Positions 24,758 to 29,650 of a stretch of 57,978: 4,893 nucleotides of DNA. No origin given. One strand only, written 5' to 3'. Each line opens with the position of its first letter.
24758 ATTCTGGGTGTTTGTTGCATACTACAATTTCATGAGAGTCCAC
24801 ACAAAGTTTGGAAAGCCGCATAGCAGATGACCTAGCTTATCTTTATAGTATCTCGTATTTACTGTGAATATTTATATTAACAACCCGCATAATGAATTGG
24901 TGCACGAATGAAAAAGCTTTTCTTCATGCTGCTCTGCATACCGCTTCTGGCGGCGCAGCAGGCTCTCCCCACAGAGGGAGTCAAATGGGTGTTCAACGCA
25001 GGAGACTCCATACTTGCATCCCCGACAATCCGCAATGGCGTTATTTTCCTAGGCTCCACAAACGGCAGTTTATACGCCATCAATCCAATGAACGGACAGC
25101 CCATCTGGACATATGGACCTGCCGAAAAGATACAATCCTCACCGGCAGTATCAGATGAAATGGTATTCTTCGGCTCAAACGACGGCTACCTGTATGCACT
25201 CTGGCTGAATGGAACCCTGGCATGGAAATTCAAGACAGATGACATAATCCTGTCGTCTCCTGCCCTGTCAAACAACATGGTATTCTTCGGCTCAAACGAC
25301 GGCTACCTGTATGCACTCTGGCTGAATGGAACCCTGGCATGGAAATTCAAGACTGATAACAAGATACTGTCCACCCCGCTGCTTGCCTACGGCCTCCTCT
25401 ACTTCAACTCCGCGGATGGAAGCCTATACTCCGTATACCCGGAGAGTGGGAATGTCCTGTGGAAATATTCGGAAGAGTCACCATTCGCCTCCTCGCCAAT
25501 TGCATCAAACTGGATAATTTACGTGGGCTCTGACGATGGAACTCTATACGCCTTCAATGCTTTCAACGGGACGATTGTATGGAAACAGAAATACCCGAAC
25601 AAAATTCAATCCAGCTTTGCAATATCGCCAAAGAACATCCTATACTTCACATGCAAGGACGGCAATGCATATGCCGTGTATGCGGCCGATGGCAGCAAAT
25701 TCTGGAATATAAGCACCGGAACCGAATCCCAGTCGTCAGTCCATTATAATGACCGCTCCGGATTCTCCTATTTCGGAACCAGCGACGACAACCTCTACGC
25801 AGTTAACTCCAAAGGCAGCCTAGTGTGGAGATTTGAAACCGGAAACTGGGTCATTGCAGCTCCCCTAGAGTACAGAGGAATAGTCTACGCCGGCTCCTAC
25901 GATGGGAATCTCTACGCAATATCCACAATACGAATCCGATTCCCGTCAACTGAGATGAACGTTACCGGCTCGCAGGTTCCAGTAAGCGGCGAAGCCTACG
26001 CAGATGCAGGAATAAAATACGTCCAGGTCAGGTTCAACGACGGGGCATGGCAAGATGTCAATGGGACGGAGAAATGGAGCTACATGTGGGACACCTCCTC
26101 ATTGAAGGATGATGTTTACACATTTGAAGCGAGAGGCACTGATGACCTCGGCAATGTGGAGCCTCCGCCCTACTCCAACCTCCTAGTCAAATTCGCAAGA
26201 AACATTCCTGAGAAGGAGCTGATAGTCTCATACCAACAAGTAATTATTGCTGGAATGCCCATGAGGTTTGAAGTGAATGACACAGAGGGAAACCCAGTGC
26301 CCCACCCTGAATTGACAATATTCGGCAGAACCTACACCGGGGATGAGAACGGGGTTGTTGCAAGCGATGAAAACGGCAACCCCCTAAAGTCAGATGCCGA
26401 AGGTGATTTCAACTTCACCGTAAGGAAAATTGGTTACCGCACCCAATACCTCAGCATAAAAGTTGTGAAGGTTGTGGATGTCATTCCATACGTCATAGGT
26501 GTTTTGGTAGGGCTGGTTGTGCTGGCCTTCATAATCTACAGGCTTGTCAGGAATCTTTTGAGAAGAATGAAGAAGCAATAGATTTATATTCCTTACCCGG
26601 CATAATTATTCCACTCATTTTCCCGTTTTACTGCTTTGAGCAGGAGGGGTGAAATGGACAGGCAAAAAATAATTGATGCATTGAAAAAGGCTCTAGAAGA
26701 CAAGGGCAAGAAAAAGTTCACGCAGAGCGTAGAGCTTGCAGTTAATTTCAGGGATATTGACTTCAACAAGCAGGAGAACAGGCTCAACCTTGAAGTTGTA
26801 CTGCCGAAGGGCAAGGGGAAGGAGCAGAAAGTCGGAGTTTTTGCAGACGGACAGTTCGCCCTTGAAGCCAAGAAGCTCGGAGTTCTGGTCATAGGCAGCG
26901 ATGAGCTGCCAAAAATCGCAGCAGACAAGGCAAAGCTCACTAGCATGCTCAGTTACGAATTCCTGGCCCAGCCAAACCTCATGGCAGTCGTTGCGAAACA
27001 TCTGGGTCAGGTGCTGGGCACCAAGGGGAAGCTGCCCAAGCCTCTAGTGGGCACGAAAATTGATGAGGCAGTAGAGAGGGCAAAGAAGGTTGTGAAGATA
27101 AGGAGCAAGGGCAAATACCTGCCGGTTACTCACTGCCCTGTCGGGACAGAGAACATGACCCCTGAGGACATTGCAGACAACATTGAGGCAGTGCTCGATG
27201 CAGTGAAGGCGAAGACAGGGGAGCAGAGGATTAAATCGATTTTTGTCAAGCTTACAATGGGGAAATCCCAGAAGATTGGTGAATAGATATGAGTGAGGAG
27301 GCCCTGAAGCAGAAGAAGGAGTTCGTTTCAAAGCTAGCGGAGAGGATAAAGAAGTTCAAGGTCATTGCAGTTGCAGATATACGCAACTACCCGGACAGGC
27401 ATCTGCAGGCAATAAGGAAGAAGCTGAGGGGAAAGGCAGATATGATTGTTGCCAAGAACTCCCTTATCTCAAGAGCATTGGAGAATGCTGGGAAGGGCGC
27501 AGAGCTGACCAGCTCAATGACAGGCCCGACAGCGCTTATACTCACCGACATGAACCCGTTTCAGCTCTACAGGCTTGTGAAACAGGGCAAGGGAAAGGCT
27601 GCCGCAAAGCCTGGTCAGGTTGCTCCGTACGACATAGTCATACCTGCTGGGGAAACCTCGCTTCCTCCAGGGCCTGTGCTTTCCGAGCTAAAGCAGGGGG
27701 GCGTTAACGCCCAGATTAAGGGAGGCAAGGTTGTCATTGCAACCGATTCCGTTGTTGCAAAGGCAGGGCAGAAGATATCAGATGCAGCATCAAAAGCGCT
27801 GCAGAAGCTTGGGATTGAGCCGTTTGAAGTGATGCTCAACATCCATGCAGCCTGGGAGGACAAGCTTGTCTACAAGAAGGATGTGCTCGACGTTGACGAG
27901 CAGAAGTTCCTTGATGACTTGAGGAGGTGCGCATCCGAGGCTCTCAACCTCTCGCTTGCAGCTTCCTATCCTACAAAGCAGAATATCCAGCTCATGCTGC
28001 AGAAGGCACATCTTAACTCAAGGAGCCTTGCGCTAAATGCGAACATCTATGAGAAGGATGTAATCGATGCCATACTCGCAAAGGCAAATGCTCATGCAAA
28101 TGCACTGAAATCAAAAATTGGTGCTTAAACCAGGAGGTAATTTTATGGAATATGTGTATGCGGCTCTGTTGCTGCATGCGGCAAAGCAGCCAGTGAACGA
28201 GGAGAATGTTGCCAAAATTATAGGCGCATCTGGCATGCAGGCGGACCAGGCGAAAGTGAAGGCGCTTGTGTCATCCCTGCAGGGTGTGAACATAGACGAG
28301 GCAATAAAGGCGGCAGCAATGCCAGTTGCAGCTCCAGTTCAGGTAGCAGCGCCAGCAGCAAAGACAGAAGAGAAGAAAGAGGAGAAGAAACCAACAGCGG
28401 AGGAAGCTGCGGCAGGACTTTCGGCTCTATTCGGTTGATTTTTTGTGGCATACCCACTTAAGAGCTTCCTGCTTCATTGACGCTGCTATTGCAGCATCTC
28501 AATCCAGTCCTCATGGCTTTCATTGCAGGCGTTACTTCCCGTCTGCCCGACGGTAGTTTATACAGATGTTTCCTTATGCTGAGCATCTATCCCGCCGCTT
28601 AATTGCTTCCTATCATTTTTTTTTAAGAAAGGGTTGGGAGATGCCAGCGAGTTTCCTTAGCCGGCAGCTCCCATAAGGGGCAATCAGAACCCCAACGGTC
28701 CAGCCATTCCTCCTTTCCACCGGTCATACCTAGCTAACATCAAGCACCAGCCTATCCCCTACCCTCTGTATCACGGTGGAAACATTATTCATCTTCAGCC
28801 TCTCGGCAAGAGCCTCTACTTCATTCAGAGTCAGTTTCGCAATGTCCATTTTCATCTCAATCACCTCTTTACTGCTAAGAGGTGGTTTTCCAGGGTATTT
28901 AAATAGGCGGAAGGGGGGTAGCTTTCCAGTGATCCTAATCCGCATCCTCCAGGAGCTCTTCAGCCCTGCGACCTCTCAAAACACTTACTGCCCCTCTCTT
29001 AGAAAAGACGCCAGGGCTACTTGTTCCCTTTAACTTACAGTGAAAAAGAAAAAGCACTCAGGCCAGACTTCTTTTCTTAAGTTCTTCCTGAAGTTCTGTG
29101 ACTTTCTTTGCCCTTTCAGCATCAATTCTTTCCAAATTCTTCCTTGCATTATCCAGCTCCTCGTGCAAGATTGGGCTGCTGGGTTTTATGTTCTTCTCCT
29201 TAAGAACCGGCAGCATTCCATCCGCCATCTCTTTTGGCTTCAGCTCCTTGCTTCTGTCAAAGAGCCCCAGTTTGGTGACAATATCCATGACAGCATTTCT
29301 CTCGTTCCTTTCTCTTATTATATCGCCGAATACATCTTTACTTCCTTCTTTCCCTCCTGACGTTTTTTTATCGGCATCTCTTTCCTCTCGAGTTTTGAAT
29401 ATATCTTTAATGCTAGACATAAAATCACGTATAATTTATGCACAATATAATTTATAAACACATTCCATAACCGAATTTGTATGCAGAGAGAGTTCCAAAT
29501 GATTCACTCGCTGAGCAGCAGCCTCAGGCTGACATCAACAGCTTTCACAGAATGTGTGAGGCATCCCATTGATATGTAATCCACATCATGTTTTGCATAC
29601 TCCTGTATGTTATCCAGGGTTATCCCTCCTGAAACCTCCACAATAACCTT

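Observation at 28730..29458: Unrecognised two-gene small-protein cassette present twice (second copy 54488-55082)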

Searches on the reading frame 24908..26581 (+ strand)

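Call 24: search_protein_families(library=pfam, proteins=[window:24908-26581:+])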
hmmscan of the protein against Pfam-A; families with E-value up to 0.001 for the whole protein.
window:24908-26581:+ (557 aa): 7 families
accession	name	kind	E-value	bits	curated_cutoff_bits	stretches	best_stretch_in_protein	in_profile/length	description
PF13570.13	Beta-prop_ACSF4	-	5.7e-62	210.4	133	3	37-200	7-184/329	Beta-alanine-activating enzyme, beta-propeller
PF13360.13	PQQ_2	-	5.1e-40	138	27.6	4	92-192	2-104/233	Outer membrane protein assembly factor BamB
PF25292.1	Beta-prop_CGLA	-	1.3e-12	48.3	26.8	0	83-115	45-76/316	Lambda-carrageenase beta-propeller domain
PF01011.28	PQQ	-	2.5e-12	46.7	26.7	0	151-191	47-87/595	Glucose/ethanol/alcohol dehydrogenase, beta-propeller domain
PF17957.7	Big_7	-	6.2e-07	30.4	24.1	1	340-408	2-70/70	Bacterial Ig domain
PF23414.1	Beta-prop_EML_2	-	1.6e-06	28.1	90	1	204-302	13-113/266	Echinoderm microtubule-associated protein second beta-propeller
PF24796.1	WDR55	-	0.00051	19.6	200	0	164-274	68-180/296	WDR55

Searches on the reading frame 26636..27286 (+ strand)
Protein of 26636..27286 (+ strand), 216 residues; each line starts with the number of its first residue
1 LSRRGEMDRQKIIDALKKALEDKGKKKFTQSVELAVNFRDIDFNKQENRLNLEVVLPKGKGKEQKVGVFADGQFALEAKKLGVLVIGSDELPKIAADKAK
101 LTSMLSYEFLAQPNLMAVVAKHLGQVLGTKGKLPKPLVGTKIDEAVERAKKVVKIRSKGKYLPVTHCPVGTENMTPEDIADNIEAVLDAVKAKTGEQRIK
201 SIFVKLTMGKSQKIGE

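Call 24: search_protein_families(library=pfam, proteins=[window:26636-27286:+])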
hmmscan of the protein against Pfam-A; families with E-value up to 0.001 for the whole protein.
window:26636-27286:+ (216 aa): 1 family
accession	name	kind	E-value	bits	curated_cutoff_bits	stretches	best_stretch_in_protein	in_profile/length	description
PF00687.26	Ribosomal_L1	-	1.3e-40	139.5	32.2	1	24-209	5-197/198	Ribosomal protein L1p/L10e family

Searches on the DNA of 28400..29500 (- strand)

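Call 41: search_rna_families(sources=[L005, L009, L013, L015, L018, L025, L031, L004, L011, L026], threshold=gathering)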
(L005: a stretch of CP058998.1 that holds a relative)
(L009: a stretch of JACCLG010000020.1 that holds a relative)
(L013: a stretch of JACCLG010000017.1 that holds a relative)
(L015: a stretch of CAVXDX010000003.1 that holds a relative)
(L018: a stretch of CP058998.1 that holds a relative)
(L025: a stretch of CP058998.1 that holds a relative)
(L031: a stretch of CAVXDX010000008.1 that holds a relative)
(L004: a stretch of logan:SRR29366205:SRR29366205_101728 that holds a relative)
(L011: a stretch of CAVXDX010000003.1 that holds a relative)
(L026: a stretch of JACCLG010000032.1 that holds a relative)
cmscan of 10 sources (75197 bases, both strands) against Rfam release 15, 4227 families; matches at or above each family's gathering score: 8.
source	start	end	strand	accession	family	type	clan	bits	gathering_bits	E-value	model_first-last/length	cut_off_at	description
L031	2144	2260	+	RF01999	group-II-D1D4-2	Intron;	CL00102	116.4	36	2.7e-23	1-118/118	no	Group II catalytic intron D1-D4-2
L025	4553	4666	-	RF00001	5S_rRNA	Gene; rRNA;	CL00113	74.5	38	7.4e-14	1-120/120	no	5S ribosomal RNA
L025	3479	3579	-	RF00005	tRNA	Gene; tRNA;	CL00001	61.6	29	7.7e-11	1-71/71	no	tRNA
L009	3455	3527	-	RF00005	tRNA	Gene; tRNA;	CL00001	60.3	29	1.8e-10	1-71/71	no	tRNA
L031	2665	2740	+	RF00029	Intron_gpII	Intron;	-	58.5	40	7.4e-09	1-77/77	no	Group II catalytic intron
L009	3594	3694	-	RF00005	tRNA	Gene; tRNA;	CL00001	58.2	29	6.5e-10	1-71/71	no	tRNA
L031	5308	5380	+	RF00005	tRNA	Gene; tRNA;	CL00001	51.1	29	6e-08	1-71/71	no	tRNA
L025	4451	4537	-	RF00005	tRNA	Gene; tRNA;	CL00001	30.4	29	0.029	1-71/71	no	tRNA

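Call 73: search_rna_families(source=window, start=28400, end=29500, threshold=evalue, max_evalue=1)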
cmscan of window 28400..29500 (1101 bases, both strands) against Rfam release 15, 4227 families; matches with E-value up to 1: 1.
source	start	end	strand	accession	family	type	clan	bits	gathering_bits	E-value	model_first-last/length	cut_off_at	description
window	28619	28658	+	RF00480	HIV_FE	Cis-reg; frameshift_element;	-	23.8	45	0.77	1-52/52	no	HIV Ribosomal frameshift signal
